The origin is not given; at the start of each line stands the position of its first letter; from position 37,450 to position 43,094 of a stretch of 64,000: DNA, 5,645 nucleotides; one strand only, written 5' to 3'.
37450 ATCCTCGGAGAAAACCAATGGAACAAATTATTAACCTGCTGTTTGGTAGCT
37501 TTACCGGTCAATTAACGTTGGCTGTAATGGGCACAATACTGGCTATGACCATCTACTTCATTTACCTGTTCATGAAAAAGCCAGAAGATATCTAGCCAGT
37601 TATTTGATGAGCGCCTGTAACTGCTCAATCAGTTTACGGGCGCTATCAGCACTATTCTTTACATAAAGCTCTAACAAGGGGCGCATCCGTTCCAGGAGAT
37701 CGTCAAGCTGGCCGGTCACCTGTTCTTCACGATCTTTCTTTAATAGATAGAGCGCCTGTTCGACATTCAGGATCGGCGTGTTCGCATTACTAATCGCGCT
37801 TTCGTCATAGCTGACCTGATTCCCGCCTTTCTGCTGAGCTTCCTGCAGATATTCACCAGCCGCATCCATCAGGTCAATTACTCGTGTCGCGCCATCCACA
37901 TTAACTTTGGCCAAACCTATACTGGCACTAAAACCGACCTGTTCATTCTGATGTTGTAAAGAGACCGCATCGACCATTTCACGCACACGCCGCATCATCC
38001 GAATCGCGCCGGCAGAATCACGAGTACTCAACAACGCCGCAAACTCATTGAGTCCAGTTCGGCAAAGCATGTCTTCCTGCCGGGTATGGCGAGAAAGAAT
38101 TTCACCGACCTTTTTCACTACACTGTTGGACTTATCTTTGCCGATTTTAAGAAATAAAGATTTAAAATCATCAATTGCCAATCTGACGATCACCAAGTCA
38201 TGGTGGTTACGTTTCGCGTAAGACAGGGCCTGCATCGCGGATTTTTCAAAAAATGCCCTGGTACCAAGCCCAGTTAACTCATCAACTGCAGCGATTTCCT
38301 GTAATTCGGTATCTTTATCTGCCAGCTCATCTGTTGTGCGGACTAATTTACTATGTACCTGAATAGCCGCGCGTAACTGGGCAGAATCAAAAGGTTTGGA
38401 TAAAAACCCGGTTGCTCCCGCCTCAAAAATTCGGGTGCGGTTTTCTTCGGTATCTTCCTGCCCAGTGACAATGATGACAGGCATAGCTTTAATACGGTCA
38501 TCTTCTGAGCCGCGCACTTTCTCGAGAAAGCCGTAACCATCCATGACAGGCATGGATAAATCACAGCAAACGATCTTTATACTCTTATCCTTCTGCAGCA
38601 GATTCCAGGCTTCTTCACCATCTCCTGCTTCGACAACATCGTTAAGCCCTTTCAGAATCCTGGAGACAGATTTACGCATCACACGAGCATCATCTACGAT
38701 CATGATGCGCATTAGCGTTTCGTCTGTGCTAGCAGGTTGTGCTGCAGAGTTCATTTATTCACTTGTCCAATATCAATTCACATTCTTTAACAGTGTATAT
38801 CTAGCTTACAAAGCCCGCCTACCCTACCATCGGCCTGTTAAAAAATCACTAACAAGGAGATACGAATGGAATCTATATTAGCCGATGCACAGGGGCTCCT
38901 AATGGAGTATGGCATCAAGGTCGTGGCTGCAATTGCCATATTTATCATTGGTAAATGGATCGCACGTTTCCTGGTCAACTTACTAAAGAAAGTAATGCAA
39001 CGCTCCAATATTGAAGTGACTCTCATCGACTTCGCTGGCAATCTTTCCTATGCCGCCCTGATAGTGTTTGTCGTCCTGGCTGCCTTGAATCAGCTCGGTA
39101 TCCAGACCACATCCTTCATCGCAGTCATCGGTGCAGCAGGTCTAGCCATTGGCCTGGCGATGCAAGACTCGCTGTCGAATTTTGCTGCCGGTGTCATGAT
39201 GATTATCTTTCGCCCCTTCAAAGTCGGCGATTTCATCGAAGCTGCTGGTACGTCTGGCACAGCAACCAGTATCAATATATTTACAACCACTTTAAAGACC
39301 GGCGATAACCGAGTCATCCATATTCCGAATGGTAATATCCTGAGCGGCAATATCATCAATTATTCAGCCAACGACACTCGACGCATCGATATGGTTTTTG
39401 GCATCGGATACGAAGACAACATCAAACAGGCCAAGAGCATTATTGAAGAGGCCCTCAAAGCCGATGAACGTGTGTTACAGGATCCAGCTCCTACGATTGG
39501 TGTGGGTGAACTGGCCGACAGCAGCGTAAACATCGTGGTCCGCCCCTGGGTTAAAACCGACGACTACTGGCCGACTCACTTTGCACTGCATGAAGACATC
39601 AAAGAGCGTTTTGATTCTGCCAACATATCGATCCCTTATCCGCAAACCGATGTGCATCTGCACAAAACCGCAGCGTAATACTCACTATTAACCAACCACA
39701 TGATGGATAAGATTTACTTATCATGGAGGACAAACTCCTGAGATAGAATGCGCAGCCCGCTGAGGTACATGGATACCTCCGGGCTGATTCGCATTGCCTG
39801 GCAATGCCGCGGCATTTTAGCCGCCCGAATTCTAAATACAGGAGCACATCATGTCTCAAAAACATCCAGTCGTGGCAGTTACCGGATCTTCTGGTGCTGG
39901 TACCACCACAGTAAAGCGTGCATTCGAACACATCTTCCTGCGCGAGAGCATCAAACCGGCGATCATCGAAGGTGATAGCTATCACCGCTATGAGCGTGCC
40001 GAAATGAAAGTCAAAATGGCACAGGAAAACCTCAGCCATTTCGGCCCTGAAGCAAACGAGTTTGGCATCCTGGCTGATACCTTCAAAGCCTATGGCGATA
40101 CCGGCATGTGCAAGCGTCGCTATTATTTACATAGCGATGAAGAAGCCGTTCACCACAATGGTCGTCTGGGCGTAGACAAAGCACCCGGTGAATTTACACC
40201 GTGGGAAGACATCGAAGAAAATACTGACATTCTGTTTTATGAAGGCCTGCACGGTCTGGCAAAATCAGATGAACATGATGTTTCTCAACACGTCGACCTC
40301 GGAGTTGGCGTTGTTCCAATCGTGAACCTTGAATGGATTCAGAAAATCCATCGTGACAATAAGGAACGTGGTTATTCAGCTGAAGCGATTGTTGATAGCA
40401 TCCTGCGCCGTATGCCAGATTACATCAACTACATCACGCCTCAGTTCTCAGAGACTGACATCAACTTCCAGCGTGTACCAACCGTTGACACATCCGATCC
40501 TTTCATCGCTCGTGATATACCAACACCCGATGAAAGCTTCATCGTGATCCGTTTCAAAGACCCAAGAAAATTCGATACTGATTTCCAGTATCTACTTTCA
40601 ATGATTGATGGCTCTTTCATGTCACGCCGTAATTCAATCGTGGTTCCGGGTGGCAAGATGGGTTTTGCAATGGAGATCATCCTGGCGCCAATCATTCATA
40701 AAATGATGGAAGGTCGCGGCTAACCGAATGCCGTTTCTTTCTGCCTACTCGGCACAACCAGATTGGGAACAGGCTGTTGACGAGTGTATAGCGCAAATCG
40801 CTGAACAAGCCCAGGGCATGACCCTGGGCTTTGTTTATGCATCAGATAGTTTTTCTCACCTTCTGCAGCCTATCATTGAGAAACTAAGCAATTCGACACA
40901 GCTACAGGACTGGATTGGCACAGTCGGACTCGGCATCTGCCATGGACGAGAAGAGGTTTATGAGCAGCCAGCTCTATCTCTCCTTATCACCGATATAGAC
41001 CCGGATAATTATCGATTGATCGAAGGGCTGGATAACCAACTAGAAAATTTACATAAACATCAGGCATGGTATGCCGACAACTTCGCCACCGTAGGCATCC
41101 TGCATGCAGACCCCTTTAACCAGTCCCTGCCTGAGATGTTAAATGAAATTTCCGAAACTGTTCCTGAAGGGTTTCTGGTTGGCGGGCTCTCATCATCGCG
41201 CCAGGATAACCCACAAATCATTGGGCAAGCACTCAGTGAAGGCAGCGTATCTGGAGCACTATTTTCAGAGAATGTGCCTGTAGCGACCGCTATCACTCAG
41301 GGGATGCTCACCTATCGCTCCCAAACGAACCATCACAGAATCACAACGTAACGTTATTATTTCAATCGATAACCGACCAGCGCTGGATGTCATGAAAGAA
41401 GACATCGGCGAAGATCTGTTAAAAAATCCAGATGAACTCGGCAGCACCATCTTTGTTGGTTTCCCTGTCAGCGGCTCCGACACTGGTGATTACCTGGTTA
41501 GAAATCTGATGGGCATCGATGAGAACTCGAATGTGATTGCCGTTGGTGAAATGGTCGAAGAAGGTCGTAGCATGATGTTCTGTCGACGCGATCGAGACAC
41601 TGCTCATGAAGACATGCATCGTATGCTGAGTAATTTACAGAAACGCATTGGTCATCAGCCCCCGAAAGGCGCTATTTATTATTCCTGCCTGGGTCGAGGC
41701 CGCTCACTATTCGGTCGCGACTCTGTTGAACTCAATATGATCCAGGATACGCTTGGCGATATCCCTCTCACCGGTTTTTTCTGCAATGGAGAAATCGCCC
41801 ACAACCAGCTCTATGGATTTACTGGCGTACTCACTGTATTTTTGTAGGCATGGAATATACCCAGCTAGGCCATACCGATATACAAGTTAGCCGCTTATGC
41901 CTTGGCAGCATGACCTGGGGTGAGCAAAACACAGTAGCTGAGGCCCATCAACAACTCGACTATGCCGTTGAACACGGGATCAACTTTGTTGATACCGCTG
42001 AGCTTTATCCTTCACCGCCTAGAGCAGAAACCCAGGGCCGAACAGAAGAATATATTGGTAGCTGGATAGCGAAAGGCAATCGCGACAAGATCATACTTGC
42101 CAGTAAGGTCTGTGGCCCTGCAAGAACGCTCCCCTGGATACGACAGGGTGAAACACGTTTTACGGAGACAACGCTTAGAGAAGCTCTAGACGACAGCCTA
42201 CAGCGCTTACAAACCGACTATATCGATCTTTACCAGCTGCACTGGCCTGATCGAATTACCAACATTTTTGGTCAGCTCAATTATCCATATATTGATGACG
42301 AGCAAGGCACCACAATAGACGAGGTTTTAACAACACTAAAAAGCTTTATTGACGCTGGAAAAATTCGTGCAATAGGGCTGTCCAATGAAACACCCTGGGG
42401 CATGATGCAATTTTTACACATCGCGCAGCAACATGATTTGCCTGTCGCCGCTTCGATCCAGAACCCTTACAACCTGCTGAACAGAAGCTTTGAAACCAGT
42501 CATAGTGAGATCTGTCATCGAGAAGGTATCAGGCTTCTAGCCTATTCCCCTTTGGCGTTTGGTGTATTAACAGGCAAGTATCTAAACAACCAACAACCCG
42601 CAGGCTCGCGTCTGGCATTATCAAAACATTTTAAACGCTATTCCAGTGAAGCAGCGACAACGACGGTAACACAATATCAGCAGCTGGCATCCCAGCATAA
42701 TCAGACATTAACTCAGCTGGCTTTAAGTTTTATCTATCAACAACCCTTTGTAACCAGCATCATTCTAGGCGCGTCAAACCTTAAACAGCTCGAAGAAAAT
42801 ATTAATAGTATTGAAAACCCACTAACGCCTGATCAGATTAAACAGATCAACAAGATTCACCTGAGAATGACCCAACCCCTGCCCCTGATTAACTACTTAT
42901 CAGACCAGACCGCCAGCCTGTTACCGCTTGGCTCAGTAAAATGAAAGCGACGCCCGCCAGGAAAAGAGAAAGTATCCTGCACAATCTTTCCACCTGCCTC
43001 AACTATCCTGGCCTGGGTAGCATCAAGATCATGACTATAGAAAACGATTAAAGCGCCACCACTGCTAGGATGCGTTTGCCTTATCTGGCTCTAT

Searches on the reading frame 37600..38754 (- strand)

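Call 13: search_protein_families(library=pfam, proteins=[window:37600-38754:-], max_evalue=0.001)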
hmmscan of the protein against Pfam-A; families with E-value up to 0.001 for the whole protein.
window:37600-38754:- (384 aa): 2 families
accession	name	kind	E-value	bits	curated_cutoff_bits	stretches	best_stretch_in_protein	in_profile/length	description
PF00990.26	GGDEF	-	6.4e-29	101.2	23.8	1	155-313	1-161/161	Diguanylate cyclase, GGDEF domain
PF00072.30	Response_reg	-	2.5e-25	89.2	30.2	1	17-132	1-111/111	Response regulator receiver domain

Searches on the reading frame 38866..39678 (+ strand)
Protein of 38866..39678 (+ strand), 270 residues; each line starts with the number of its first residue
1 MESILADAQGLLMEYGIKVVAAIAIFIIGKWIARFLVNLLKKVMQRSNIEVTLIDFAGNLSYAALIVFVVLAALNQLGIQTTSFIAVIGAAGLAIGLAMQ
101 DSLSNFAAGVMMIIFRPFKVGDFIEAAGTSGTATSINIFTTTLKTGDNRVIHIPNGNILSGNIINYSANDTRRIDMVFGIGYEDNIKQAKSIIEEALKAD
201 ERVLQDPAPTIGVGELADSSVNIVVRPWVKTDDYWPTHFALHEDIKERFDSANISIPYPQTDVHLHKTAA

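Call 13: search_protein_families(library=pfam, proteins=[window:38866-39678:+], max_evalue=0.001)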
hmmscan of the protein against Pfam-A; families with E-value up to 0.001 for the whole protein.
window:38866-39678:+ (270 aa): 4 families
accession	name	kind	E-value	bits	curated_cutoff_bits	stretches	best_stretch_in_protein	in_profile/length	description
PF00924.24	MS_channel_2nd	-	4.9e-21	75.1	20.2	1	101-167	1-67/68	Mechanosensitive ion channel, beta-domain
PF21082.3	MS_channel_3rd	-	1e-18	68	21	1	174-256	1-88/88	Mechanosensitive ion channel MscS, C-terminal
PF05552.17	MS_channel_1st_1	-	7.9e-11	42.1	22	1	5-51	3-49/50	Mechanosensitive ion channel, conserved TM helix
PF21088.3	MS_channel_1st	-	2.6e-07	30.9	23.1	1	60-100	2-42/42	Mechanosensitive ion channel, transmembrane helices 2/3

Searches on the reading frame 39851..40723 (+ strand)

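Call 13: search_protein_families(library=pfam, proteins=[window:39851-40723:+], max_evalue=0.001)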
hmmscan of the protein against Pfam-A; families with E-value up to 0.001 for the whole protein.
window:39851-40723:+ (290 aa): 1 family
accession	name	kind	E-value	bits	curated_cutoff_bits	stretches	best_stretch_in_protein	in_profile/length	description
PF00485.24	PRK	-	2.3e-65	220.5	22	1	7-215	1-196/196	Phosphoribulokinase / Uridine kinase family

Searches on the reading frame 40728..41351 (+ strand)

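Call 35: search_protein_families(library=pfam, proteins=[window:40728-41351:+], max_evalue=0.0001)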
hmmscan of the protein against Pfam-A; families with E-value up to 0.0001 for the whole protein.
window:40728-41351:+ (207 aa): 1 family
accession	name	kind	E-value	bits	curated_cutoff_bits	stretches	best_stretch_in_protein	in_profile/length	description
PF08495.15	FIST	-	2e-14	54.4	23.2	1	32-193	1-166/189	FIST N domain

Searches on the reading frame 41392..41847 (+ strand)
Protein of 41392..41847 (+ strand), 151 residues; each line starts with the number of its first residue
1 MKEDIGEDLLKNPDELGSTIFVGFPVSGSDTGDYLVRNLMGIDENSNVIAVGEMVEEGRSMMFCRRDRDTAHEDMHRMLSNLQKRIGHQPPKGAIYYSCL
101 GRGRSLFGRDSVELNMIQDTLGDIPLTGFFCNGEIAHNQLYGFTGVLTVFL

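Call 35: search_protein_families(library=pfam, proteins=[window:41392-41847:+], max_evalue=0.0001)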
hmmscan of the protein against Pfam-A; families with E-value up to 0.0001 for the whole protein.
window:41392-41847:+ (151 aa): 1 family
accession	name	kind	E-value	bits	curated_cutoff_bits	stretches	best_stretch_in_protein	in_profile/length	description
PF10442.14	FIST_C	-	1.2e-27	97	28.5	1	12-137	12-131/131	FIST C domain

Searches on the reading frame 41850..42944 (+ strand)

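Call 35: search_protein_families(library=pfam, proteins=[window:41850-42944:+], max_evalue=0.0001)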
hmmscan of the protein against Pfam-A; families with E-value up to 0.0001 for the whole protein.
window:41850-42944:+ (364 aa): 1 family
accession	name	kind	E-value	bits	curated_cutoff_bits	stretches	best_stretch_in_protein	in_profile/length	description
PF00248.27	Aldo_ket_red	-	1e-72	245.1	24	1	15-336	1-289/291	Aldo/keto reductase family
